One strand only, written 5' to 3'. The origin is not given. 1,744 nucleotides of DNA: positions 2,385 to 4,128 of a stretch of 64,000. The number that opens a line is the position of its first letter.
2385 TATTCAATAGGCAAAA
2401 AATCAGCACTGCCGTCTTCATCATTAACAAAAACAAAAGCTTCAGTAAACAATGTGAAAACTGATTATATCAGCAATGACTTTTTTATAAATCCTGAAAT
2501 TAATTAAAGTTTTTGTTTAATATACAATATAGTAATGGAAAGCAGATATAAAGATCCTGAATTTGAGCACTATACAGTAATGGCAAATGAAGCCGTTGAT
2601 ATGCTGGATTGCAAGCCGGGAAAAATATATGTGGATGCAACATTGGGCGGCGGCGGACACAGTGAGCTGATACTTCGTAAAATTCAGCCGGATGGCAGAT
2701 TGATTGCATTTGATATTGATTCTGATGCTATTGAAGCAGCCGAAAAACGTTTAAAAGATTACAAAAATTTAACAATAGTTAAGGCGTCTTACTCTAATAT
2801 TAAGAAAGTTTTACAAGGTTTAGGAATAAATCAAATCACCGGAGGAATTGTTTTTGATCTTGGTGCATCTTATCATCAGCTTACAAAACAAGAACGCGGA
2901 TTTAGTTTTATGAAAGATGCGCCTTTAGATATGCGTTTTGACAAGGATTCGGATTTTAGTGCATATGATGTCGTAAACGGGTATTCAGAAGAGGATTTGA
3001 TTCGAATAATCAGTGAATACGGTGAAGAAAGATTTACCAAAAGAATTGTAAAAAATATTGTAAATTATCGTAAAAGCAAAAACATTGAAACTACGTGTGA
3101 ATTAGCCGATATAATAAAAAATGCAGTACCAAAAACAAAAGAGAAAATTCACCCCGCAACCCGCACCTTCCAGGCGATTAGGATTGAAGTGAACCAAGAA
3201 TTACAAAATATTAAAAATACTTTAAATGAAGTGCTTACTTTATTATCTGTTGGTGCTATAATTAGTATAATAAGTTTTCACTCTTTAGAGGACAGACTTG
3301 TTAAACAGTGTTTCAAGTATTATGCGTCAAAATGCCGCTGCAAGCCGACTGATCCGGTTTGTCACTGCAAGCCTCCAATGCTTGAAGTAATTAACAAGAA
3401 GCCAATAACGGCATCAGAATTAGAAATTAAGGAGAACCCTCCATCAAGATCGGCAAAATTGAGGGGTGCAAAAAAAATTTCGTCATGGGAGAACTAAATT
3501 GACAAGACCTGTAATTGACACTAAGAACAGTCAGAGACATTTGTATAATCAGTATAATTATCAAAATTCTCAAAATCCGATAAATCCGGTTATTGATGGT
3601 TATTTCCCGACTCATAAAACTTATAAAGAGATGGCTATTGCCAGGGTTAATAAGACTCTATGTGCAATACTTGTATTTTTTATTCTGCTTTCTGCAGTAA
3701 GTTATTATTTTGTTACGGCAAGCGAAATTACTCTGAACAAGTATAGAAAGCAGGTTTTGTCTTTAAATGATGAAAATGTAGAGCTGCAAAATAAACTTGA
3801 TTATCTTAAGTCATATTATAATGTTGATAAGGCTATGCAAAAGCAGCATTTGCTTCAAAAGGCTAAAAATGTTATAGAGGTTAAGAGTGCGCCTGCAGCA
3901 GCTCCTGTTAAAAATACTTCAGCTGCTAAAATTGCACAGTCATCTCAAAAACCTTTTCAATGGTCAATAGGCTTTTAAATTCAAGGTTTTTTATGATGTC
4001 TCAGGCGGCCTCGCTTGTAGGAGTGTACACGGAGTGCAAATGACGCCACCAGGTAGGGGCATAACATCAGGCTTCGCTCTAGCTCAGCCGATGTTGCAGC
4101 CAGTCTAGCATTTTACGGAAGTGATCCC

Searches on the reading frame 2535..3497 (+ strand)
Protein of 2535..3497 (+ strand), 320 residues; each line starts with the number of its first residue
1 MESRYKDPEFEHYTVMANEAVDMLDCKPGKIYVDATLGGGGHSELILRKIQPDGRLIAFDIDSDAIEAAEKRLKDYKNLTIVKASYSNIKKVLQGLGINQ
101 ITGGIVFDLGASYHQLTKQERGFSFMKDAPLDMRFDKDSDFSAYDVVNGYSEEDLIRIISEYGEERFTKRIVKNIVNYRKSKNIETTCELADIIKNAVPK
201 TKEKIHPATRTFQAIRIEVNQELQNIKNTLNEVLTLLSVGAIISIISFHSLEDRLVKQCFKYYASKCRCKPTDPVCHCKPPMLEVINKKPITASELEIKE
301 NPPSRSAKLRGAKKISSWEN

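Call 15: search_protein_families(library=pfam, proteins=[window:2535-3497:+], max_evalue=0.01)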
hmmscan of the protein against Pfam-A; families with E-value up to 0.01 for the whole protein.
window:2535-3497:+ (320 aa): 7 families
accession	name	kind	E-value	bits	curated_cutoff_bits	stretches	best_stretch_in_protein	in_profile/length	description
PF01795.25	Methyltransf_5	-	7.9e-113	377.4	27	1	9-315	1-309/309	MraW methylase family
PF13847.12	Methyltransf_31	-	4.9e-05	23.5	27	1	37-92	12-69/145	Methyltransferase domain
PF06962.18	rRNA_methylase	-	7.1e-05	23.2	22.7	1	57-110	2-53/137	Putative rRNA methylase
PF08704.16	GCD14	-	8e-05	22.9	26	1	21-111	33-123/247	tRNA methyltransferase complex GCD14 subunit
PF13649.12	Methyltransf_25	-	0.00063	20.8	27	1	34-89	3-58/97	Methyltransferase domain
PF01209.24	Ubie_methyltran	-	0.0011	18.8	20.1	0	21-79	40-98/233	ubiE/COQ5 methyltransferase family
PF08242.18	Methyltransf_12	-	0.0062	17.7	30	0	39-85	7-52/98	Methyltransferase domain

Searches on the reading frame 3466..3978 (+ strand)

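Call 15: search_protein_families(library=pfam, proteins=[window:3466-3978:+], max_evalue=0.01)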
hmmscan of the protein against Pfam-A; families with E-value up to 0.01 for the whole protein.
window:3466-3978:+ (170 aa): 2 families
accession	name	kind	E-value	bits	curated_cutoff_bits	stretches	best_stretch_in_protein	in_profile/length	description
PF19579.4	FtsL_2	-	0.0028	18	24.6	1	68-134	23-89/100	Bacteriodetes cell division protein (FtsL-like)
PF08172.17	CASP_C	-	0.0063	16.3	28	1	88-141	112-164/252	CASP C terminal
